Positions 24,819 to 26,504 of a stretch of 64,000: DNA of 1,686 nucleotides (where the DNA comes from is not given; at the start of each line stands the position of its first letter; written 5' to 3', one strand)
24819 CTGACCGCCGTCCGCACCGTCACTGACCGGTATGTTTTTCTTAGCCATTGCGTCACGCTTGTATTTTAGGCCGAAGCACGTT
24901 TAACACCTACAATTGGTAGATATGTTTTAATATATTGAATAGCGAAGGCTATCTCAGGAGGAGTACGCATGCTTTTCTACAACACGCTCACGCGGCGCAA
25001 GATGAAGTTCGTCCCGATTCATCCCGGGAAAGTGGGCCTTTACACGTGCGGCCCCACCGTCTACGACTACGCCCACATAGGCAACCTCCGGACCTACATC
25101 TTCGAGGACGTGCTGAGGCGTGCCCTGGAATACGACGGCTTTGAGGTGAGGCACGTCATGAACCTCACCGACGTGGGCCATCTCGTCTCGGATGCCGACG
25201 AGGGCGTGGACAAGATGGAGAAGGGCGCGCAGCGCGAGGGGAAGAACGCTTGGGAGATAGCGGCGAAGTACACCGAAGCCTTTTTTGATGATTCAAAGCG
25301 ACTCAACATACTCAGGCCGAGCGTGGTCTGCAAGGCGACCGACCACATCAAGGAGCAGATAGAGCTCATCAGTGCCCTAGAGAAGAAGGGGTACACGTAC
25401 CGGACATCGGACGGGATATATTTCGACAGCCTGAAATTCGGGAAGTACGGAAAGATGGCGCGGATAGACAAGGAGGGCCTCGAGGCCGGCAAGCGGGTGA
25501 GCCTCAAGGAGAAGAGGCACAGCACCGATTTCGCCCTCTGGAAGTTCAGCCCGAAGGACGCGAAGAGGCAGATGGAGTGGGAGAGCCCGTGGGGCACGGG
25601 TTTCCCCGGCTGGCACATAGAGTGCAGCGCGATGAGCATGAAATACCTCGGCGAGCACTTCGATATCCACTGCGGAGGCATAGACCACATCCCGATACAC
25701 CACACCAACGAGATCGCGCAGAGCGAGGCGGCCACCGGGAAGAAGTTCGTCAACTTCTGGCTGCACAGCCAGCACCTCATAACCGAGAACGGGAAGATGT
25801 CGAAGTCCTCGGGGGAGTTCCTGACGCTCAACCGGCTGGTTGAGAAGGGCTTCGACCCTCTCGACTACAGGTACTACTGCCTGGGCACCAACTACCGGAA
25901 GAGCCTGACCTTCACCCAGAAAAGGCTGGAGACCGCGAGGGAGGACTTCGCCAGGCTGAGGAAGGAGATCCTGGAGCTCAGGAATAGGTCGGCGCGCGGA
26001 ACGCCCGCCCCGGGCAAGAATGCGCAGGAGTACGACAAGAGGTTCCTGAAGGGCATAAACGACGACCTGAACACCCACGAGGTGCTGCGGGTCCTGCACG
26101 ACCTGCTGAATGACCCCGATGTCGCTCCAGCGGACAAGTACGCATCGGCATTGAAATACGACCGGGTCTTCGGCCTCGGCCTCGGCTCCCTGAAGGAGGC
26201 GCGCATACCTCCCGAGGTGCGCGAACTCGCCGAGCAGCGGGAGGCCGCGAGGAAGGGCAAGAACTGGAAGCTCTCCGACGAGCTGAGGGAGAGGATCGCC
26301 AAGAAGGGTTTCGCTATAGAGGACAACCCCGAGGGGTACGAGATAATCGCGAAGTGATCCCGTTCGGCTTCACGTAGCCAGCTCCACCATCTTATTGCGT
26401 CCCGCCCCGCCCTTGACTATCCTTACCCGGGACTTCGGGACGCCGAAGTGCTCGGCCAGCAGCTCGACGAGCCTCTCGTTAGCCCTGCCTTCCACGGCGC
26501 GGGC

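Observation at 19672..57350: About three dozen single-base frame disruptions confined to conserved backbone genes between 19.6 and 57.4 kb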

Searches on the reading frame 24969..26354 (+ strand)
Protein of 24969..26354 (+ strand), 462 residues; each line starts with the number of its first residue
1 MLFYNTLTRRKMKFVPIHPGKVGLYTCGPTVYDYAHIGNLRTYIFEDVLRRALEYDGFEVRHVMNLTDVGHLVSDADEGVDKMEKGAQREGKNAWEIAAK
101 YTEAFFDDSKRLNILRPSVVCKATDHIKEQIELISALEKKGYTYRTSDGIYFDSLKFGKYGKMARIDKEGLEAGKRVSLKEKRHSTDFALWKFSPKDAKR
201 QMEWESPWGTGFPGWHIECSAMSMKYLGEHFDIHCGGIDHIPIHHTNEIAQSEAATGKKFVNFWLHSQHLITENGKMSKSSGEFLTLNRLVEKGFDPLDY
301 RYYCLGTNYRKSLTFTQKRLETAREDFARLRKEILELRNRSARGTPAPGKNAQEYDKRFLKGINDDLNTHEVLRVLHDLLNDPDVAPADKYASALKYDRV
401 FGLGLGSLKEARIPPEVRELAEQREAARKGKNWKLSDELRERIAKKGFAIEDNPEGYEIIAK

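Call 11: find_homologous_proteins(query=window:24969-26354:+, max_evalue=1e-50)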
Query window:24969-26354:+ (462 aa): 8000 proteins with E <= 1e-50 among 8000 candidates; the best 120 are listed.
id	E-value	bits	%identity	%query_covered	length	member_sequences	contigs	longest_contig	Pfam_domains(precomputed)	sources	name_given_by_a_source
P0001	0.0e+0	1074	100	100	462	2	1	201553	PF09334.18,PF01406.26,PF01921.25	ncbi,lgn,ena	-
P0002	1.3e-279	946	87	100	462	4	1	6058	PF09334.18,PF01406.26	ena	-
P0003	1.1e-259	880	81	100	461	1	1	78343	PF09334.18,PF01406.26,PF23493.2,PF01921.25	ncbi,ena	-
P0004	5.1e-255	865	79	100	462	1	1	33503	PF09334.18,PF01406.26,PF01921.25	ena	-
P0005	9.4e-242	821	79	95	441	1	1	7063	PF09334.18,PF01406.26,PF23493.2,PF01921.25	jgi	jgi:cysteinyl-tRNA synthetase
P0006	8.6e-217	739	68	100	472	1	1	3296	PF09334.18,PF01406.26,PF23493.2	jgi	jgi:cysteinyl-tRNA synthetase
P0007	6.8e-216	736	68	100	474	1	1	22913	PF09334.18,PF01406.26,PF23493.2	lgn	-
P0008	7.6e-210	716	65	100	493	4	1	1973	PF09334.18,PF01406.26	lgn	-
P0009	2.4e-206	704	65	100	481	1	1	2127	PF09334.18,PF01406.26,PF23493.2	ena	-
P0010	2.0e-204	698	64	100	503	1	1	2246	PF09334.18,PF01406.26,PF23493.2,PF01921.25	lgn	-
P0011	6.1e-185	634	58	99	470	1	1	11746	PF09334.18,PF01406.26,PF01921.25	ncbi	-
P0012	9.1e-185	633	61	99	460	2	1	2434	PF09334.18,PF01406.26,PF23493.2,PF01921.25,PF09190.18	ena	-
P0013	4.6e-184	631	58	99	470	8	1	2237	PF09334.18,PF01406.26,PF01921.25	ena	-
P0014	5.2e-184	631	61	98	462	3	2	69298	PF09334.18,PF01406.26,PF23493.2,PF01921.25,PF09190.18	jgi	-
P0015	1.3e-183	629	59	99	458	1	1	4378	PF09334.18,PF01406.26,PF09190.18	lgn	-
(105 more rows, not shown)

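Call 12: find_encoding_contigs(protein=P0001, flank=10000, max_places=10)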
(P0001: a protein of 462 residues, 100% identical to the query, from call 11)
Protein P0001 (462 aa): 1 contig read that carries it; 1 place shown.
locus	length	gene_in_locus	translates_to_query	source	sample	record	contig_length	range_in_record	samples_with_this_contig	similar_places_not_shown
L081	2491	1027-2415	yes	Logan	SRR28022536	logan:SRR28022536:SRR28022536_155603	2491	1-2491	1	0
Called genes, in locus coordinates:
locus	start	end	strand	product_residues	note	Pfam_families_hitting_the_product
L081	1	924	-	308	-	?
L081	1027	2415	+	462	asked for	PF01406:tRNA-synt_1e, PF01921:tRNA-synt_1f (faint), PF09334:tRNA-synt_1g (faint)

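Call 14: find_encoding_contigs(protein=P0003, flank=10000, max_places=3)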
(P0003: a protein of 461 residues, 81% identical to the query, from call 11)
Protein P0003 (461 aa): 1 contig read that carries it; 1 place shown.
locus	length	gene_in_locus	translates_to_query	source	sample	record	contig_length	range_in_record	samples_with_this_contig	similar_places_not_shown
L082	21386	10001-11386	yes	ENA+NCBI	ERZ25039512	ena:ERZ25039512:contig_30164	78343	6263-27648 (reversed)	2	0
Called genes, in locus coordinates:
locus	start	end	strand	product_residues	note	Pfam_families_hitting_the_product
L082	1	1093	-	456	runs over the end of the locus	PF13173:AAA_14, PF13635:DUF4143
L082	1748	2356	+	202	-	PF01784:DUF34_NIF3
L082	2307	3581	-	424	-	PF03050:DDE_Tnp_IS66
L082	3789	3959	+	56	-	PF01784:DUF34_NIF3 (weak)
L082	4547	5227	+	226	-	PF13610:DDE_Tnp_IS240 (faint)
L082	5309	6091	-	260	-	PF13683:rve_3 (faint), PF00665:rve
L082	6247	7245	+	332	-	PF01548:DEDD_Tnp_IS110, PF02371:Transposase_20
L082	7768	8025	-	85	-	-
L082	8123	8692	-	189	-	PF00710:Asparaginase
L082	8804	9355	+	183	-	PF13238:AAA_18 (weak), PF13671:AAA_33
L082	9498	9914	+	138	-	PF00710:Asparaginase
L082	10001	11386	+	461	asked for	PF01406:tRNA-synt_1e, PF01921:tRNA-synt_1f (faint), PF09334:tRNA-synt_1g (faint), PF23493:CysS_C (weak)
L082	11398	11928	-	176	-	PF13238:AAA_18 (weak), PF01202:SKI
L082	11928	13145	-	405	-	-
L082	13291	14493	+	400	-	-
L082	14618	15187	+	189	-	PF01928:CYTH (weak)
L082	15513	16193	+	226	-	PF13610:DDE_Tnp_IS240 (faint)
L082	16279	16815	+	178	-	-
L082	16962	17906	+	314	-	-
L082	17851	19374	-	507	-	PF13173:AAA_14, PF13635:DUF4143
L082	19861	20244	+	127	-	PF12643:MazG-like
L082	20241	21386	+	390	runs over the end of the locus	PF04851:ResIII (weak), PF25199:nSTAND_NTPase5 (faint), PF00270:DEAD (faint), PF20720:nSTAND3 (weak), PF09848:SLFN-g3_helicase, PF13245:AAA_19 (faint)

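Call 15: find_encoding_contigs(protein=P0004, flank=10000, max_places=3)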
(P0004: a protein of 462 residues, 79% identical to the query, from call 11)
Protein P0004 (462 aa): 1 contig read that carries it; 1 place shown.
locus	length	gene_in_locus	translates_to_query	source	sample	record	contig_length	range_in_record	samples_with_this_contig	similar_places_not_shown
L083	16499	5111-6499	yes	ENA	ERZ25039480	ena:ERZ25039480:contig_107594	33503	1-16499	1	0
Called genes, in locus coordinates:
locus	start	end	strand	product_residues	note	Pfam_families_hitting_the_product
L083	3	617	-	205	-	?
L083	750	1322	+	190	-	-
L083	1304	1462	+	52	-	-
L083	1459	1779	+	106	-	-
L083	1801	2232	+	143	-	PF03129:HGTP_anticodon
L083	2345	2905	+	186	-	PF01467:CTP_transf_like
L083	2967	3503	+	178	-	PF13238:AAA_18 (faint), PF13671:AAA_33 (weak)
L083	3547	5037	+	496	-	-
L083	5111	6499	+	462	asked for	PF01406:tRNA-synt_1e, PF01921:tRNA-synt_1f (faint), PF09334:tRNA-synt_1g (faint)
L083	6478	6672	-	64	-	-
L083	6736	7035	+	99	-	-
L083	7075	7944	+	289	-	-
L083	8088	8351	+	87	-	-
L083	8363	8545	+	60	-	-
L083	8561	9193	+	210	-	PF00291:PALP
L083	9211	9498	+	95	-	-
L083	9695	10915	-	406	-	-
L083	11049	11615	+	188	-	PF01928:CYTH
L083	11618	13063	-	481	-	PF00206:Lyase_1, PF08328:ASL_C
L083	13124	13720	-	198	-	PF05014:Nuc_deoxyrib_tr, PF15891:Nuc_deoxyri_tr2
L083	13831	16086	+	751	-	PF00801:PKD (faint), PF13927:Ig_3 (faint)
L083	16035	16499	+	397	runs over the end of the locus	PF00801:PKD (faint), PF13927:Ig_3 (faint)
